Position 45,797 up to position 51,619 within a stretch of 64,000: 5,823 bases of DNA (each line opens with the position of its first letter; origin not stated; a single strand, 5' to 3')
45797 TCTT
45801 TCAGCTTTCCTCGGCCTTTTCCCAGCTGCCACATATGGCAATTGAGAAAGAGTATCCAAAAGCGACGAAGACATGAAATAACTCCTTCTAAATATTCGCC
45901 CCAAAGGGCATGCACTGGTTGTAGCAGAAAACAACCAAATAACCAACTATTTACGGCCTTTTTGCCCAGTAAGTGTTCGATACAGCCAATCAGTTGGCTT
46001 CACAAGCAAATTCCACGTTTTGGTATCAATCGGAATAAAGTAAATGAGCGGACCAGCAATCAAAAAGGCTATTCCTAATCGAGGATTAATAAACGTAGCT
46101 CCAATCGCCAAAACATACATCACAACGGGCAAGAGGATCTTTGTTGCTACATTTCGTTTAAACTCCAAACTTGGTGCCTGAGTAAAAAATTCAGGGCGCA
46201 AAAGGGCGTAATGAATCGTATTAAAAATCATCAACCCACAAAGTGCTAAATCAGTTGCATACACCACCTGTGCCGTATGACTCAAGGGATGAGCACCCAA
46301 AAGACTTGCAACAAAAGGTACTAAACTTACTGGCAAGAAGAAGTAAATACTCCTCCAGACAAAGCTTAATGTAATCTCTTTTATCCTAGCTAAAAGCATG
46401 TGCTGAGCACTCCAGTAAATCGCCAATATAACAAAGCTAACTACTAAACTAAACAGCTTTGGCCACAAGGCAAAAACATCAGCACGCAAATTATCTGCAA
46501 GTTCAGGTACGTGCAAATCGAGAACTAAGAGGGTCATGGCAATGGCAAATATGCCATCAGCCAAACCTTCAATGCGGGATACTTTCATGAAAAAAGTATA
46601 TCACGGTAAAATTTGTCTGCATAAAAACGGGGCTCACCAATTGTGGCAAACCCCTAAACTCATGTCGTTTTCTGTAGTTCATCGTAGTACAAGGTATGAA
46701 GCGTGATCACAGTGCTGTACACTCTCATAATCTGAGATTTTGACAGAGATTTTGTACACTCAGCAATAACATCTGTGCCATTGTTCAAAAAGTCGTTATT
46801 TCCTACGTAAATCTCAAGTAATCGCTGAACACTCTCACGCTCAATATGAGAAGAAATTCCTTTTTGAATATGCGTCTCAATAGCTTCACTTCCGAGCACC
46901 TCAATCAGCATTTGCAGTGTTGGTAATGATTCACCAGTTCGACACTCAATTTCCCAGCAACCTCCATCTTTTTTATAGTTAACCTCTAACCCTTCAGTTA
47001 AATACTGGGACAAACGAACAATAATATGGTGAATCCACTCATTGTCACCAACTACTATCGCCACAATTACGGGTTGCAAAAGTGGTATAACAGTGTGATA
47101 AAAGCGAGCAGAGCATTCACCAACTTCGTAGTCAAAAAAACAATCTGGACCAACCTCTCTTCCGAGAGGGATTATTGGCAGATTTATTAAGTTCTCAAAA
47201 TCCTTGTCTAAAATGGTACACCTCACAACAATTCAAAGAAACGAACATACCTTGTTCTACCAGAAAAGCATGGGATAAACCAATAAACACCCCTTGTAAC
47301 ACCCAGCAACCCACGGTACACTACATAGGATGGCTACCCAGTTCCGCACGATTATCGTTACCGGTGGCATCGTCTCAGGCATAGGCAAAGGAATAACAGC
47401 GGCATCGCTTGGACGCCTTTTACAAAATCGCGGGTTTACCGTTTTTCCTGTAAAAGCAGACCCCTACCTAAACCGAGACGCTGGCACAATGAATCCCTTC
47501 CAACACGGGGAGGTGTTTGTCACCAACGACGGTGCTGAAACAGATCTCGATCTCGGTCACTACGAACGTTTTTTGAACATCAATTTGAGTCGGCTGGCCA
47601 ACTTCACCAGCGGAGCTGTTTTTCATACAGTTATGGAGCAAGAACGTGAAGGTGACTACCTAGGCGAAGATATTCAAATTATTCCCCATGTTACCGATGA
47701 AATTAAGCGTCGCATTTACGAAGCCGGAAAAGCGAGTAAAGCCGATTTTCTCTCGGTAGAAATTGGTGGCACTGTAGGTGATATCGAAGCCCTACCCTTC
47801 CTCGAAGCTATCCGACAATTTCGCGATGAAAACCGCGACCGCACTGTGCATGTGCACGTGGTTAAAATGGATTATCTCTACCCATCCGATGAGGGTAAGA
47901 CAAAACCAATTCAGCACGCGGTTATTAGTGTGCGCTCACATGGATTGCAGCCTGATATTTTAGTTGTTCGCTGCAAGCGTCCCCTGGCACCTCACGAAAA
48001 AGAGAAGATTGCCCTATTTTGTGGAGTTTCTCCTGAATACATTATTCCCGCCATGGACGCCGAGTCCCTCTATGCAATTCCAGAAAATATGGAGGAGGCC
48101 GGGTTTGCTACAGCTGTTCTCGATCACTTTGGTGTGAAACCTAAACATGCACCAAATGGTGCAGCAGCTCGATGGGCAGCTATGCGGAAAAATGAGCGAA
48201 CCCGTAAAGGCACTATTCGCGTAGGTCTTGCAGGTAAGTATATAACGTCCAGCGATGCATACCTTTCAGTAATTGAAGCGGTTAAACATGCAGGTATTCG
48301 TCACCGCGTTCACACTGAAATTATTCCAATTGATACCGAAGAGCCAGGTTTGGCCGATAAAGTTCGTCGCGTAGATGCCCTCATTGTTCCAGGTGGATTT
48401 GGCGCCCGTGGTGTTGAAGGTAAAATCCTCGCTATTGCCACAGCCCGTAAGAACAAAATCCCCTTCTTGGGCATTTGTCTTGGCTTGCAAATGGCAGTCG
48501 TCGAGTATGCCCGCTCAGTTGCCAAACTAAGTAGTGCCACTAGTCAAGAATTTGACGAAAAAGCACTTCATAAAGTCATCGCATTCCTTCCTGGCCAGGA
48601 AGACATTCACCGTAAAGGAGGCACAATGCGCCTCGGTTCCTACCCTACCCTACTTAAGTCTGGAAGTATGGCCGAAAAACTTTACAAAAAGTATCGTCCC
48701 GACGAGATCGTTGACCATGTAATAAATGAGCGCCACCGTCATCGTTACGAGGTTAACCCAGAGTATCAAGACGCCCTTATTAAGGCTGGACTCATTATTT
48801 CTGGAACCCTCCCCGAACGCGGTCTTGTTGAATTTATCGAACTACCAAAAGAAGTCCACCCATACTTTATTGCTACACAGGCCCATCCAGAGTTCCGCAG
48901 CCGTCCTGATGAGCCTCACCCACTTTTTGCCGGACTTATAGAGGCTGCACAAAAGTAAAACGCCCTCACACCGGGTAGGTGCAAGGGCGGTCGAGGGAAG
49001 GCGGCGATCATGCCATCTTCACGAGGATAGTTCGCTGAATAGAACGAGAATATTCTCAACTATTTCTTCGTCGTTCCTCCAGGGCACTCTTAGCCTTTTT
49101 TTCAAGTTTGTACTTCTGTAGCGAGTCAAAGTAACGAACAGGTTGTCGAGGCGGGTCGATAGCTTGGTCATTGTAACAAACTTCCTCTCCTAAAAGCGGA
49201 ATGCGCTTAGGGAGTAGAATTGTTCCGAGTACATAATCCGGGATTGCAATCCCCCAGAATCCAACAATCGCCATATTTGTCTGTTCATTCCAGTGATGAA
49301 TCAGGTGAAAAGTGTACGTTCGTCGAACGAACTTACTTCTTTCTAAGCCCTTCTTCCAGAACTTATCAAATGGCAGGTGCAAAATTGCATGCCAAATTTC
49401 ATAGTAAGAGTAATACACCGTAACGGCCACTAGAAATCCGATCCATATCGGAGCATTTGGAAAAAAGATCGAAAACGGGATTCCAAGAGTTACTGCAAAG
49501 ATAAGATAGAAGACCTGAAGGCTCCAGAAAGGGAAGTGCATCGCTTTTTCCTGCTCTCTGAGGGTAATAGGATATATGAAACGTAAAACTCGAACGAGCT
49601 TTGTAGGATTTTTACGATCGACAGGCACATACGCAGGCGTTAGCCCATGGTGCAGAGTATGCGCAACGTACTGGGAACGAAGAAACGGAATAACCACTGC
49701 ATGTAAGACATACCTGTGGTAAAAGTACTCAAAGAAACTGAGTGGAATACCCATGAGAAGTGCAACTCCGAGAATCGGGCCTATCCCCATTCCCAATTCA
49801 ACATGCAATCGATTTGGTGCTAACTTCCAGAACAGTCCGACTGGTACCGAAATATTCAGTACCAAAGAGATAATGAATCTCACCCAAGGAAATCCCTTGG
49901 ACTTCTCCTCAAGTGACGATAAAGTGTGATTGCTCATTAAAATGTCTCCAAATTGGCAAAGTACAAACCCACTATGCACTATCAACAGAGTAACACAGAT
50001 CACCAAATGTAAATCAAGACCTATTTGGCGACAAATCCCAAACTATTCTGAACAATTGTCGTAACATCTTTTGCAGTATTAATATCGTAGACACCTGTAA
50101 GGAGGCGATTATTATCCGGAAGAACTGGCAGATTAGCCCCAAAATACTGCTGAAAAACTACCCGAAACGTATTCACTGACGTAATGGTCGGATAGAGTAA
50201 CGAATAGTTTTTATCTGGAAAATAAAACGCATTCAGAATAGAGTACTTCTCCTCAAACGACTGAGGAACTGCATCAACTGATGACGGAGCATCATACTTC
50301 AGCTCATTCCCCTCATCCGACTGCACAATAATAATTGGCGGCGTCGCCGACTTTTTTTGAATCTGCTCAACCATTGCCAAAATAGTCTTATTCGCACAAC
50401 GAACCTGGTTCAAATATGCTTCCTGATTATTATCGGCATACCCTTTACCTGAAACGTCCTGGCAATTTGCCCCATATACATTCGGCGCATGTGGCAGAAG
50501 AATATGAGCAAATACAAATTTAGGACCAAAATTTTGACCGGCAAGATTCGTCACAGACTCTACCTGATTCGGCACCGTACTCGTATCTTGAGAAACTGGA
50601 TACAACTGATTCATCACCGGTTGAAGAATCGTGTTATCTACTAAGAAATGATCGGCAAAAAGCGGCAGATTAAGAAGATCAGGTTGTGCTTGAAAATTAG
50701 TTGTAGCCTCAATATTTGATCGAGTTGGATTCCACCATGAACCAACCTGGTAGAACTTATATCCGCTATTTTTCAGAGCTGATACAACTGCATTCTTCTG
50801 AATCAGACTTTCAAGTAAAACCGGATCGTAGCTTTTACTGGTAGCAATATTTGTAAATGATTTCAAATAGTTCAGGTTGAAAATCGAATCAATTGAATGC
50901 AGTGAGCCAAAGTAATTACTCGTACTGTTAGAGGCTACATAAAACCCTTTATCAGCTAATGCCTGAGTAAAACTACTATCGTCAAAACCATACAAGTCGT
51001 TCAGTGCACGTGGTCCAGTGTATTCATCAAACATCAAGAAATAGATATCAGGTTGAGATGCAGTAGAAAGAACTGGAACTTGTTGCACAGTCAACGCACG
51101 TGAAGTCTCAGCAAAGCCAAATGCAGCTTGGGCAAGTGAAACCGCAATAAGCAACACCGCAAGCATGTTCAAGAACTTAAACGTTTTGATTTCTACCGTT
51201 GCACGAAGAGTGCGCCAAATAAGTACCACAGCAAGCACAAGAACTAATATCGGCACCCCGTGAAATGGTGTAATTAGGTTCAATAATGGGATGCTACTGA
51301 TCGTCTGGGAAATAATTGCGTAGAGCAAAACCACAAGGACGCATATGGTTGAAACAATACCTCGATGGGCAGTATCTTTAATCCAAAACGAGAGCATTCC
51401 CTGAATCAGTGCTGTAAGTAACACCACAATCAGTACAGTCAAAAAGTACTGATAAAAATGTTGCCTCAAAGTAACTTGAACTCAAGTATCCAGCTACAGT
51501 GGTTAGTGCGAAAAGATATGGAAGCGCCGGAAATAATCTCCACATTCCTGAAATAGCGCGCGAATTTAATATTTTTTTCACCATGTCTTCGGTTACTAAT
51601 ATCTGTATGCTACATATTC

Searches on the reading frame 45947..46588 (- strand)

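Call 39: search_protein_families(library=pfam, proteins=[window:45947-46588:-])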
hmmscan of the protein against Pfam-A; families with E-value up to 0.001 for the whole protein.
window:45947-46588:- (213 aa): 1 family
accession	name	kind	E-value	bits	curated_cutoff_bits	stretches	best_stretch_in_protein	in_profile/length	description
PF06736.16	TMEM175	-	4.5e-22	78.8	25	1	5-91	1-88/88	Endosomal/lysosomal potassium channel TMEM175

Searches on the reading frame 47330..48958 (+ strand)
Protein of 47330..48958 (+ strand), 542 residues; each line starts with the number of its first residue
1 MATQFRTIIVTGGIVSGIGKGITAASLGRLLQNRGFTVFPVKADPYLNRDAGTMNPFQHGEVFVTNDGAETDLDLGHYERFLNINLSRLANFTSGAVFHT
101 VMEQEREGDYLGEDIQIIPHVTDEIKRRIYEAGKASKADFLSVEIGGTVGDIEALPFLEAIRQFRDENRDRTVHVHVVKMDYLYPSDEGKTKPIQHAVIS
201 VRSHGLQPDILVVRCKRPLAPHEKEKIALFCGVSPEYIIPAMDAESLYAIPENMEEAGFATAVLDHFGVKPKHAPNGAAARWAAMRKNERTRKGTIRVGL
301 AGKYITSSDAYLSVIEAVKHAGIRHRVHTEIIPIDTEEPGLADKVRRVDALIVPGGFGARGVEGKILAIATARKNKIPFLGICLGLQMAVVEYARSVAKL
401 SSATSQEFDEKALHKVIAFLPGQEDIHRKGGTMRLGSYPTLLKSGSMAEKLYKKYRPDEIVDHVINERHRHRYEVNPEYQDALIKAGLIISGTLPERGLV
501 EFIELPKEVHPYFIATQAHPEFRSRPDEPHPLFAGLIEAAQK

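Call 40: search_protein_families(library=pfam, proteins=[window:47330-48958:+])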
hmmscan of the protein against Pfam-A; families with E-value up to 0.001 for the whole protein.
window:47330-48958:+ (542 aa): 4 families
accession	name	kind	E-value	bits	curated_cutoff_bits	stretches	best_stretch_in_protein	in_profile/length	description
PF06418.20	CTP_synth_N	-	7.8e-108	360.3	26.1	1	7-268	2-264/265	CTP synthase N-terminus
PF00117.34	GATase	-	3.1e-33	115.5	22.8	1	309-538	4-189/190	Glutamine amidotransferase class-I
PF01656.29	CbiA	-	6.4e-07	29.8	25.4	1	13-497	5-112/125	CobQ/CobB/MinD/ParA nucleotide binding domain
PF07722.19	Peptidase_C26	-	1.4e-05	25.4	20.5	0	368-521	97-219/219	Peptidase C26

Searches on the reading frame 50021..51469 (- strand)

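Call 40: search_protein_families(library=pfam, proteins=[window:50021-51469:-])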
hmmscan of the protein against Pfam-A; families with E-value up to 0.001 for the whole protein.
window:50021-51469:- (482 aa): 1 family
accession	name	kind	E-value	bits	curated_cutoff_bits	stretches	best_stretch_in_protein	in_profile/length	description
PF00884.28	Sulfatase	-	5.2e-08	33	25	1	190-427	47-262/301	Sulfatase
